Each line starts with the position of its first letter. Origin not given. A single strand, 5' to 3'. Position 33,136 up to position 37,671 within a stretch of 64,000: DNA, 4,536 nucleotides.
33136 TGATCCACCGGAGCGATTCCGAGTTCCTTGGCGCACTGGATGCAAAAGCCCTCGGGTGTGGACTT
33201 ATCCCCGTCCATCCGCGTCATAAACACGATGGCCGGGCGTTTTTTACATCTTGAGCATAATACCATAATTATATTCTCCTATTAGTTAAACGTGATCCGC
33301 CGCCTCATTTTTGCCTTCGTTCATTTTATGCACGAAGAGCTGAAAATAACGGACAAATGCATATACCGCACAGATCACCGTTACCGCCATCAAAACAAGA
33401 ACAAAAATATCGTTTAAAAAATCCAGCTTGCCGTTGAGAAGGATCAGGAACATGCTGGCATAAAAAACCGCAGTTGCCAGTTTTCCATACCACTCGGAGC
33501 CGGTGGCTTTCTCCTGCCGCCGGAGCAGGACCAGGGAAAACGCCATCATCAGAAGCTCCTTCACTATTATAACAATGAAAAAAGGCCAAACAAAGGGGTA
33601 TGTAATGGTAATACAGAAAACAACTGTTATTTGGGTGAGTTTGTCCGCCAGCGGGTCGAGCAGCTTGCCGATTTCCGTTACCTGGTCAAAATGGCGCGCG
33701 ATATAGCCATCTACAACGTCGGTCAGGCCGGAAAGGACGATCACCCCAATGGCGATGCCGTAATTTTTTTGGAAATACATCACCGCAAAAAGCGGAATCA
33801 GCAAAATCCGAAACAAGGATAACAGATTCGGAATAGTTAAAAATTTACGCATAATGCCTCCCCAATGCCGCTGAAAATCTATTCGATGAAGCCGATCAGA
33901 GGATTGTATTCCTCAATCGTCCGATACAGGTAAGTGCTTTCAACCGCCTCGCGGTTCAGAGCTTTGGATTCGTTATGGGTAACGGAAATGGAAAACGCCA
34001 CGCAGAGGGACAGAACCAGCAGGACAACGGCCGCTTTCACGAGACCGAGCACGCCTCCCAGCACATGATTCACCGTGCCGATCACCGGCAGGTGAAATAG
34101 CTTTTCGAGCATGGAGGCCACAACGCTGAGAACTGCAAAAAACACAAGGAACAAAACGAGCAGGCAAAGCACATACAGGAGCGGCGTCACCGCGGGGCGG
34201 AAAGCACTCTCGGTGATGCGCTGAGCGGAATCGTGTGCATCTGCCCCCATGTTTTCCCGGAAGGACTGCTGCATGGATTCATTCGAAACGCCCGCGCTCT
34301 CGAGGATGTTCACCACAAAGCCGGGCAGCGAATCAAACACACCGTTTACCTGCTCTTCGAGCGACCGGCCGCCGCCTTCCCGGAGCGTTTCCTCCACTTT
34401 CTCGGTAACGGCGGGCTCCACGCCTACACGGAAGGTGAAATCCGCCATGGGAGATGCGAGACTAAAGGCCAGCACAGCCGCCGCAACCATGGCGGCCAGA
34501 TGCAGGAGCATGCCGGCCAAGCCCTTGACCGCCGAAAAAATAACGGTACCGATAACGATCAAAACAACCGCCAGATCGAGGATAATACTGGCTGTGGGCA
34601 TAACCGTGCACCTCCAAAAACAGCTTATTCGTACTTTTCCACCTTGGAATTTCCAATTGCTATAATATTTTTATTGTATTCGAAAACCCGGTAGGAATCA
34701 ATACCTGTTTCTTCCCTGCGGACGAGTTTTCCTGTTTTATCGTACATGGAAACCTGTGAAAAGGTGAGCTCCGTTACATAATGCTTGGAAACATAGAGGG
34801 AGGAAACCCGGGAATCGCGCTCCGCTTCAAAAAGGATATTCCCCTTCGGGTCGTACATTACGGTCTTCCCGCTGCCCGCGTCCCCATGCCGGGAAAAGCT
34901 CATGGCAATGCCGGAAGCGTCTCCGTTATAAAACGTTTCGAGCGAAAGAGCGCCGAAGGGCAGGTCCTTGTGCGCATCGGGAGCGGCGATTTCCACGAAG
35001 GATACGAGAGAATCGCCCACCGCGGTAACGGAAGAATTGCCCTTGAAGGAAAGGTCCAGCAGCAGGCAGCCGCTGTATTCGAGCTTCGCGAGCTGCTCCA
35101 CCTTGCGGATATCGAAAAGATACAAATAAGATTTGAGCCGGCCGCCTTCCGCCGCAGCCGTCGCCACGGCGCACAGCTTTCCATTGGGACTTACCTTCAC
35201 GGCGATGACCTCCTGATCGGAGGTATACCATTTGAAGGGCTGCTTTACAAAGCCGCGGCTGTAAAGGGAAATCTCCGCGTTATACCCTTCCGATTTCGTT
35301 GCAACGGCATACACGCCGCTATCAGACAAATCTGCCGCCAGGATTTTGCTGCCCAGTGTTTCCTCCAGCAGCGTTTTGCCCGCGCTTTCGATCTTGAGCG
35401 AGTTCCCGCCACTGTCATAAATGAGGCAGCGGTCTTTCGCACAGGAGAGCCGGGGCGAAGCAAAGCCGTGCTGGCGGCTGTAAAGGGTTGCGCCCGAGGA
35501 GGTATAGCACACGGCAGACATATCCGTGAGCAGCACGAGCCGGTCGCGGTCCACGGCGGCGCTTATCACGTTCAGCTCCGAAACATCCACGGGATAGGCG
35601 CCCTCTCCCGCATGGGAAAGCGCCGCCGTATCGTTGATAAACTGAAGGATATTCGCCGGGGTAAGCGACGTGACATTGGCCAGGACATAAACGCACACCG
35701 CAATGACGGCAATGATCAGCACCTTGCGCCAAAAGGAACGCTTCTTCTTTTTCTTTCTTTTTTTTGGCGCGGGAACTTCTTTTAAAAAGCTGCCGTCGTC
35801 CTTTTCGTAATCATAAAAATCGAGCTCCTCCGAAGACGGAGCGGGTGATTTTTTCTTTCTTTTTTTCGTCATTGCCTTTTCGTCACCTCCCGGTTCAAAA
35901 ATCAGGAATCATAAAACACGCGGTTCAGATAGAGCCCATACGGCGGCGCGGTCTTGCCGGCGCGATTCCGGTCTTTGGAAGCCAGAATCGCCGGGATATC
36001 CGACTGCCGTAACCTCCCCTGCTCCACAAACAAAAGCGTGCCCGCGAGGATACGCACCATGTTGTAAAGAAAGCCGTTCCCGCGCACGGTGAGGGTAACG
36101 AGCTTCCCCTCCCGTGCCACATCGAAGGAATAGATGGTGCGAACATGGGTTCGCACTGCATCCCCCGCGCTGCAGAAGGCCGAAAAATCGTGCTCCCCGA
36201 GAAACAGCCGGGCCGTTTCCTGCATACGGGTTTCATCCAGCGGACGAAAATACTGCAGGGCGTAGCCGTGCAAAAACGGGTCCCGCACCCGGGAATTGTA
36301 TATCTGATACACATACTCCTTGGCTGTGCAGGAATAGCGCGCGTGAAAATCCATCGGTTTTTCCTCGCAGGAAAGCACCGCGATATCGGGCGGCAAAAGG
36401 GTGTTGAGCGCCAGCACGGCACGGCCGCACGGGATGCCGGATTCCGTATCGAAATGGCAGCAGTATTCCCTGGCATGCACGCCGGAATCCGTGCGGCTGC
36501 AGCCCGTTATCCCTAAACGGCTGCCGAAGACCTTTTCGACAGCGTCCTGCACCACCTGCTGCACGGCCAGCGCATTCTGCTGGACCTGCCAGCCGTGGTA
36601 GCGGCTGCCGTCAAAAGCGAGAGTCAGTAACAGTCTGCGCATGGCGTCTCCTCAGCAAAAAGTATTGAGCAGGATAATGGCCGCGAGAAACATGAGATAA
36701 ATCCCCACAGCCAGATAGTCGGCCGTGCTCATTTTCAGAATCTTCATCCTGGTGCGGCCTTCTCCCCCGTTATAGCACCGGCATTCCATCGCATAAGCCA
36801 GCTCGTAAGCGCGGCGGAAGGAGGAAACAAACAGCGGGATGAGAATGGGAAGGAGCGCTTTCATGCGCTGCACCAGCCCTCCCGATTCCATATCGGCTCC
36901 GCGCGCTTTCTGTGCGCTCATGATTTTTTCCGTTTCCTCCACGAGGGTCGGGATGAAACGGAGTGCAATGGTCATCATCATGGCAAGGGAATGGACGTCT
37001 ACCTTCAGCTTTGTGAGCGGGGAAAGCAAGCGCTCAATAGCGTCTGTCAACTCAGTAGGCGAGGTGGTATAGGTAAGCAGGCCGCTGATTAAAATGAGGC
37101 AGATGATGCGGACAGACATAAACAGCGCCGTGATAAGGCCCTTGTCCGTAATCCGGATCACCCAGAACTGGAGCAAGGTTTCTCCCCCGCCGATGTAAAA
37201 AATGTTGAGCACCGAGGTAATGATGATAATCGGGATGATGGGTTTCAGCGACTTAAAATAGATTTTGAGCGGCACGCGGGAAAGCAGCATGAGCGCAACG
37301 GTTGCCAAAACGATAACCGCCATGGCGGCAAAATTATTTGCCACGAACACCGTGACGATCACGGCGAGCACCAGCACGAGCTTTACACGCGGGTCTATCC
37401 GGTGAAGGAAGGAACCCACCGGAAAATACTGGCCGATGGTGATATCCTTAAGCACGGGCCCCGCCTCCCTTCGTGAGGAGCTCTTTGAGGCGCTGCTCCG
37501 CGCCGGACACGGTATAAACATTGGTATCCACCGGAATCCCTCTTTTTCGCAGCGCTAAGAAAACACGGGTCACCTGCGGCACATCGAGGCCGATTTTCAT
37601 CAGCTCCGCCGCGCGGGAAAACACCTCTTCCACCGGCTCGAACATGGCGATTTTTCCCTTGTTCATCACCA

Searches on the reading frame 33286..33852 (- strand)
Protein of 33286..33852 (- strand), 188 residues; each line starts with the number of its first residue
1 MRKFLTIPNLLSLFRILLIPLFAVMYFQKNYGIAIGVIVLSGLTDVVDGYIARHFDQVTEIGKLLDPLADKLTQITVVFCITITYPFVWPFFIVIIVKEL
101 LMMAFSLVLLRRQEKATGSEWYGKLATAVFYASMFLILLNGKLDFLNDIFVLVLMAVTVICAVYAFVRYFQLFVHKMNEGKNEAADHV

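Call 63: search_protein_families(library=pfam, proteins=[window:33286-33852:-], max_evalue=0.00001)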
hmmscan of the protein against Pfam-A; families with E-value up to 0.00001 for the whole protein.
window:33286-33852:- (188 aa): 1 family
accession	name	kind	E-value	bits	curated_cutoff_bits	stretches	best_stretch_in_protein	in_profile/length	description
PF01066.26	CDP-OH_P_transf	-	6.4e-39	134.2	22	1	5-159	1-151/152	CDP-alcohol phosphatidyltransferase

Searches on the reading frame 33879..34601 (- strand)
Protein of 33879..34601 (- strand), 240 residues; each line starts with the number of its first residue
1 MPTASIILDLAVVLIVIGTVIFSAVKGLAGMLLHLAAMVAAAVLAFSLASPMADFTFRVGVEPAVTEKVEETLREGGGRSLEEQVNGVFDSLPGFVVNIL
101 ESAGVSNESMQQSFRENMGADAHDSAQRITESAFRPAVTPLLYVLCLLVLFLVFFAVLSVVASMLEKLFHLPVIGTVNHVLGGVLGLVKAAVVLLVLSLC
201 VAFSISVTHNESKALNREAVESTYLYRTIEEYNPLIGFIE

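Call 63: search_protein_families(library=pfam, proteins=[window:33879-34601:-], max_evalue=0.00001)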
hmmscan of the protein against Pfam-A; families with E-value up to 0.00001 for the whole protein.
window:33879-34601:- (240 aa): 1 family
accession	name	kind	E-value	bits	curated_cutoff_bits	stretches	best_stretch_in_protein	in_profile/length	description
PF02674.22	Colicin_V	-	2.7e-18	66.8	29.3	2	141-230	58-140/144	Colicin V production protein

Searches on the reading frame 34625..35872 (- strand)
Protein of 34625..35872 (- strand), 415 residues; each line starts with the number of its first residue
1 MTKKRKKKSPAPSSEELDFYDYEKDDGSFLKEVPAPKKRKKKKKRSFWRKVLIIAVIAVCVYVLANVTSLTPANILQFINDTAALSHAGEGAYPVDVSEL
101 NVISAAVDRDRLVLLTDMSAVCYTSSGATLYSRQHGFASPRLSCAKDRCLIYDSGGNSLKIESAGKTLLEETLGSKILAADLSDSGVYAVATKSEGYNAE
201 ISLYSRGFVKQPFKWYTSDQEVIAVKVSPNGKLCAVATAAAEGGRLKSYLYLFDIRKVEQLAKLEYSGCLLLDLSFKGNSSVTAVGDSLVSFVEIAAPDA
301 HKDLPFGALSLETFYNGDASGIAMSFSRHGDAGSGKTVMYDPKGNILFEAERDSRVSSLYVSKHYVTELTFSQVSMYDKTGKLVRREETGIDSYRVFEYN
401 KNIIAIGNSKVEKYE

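Call 63: search_protein_families(library=pfam, proteins=[window:34625-35872:-], max_evalue=0.00001)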
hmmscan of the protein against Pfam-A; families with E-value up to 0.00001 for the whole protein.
window:34625-35872:- (415 aa): 1 family
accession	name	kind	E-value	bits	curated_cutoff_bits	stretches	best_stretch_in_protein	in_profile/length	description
PF18975.6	DUF5711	-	4.4e-29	102.2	26.3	1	111-414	30-342/344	Family of unknown function (DUF5711)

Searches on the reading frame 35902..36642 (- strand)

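Call 65: search_protein_families(library=pfam, proteins=[window:35902-36642:-], max_evalue=0.00001)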
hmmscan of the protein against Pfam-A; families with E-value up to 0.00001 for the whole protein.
window:35902-36642:- (246 aa): 1 family
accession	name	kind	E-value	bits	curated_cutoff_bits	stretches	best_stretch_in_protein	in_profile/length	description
PF01416.25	PseudoU_synth_1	-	1.4e-42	145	23.3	2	144-245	2-108/108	tRNA pseudouridine synthase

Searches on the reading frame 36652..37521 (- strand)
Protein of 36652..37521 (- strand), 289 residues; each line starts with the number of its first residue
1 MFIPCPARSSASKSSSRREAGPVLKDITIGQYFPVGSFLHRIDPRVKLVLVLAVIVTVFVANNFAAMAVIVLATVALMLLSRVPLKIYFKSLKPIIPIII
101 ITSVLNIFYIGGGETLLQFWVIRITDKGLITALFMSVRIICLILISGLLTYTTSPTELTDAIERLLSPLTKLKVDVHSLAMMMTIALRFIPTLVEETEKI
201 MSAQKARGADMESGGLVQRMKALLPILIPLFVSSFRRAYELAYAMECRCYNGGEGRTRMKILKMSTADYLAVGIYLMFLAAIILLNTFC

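Call 65: search_protein_families(library=pfam, proteins=[window:36652-37521:-], max_evalue=0.00001)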
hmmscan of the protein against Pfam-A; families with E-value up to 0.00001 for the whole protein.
window:36652-37521:- (289 aa): 1 family
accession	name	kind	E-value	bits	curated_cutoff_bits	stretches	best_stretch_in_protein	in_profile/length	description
PF02361.21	CbiQ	-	4.3e-51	174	25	1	37-257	3-214/216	Cobalt transport protein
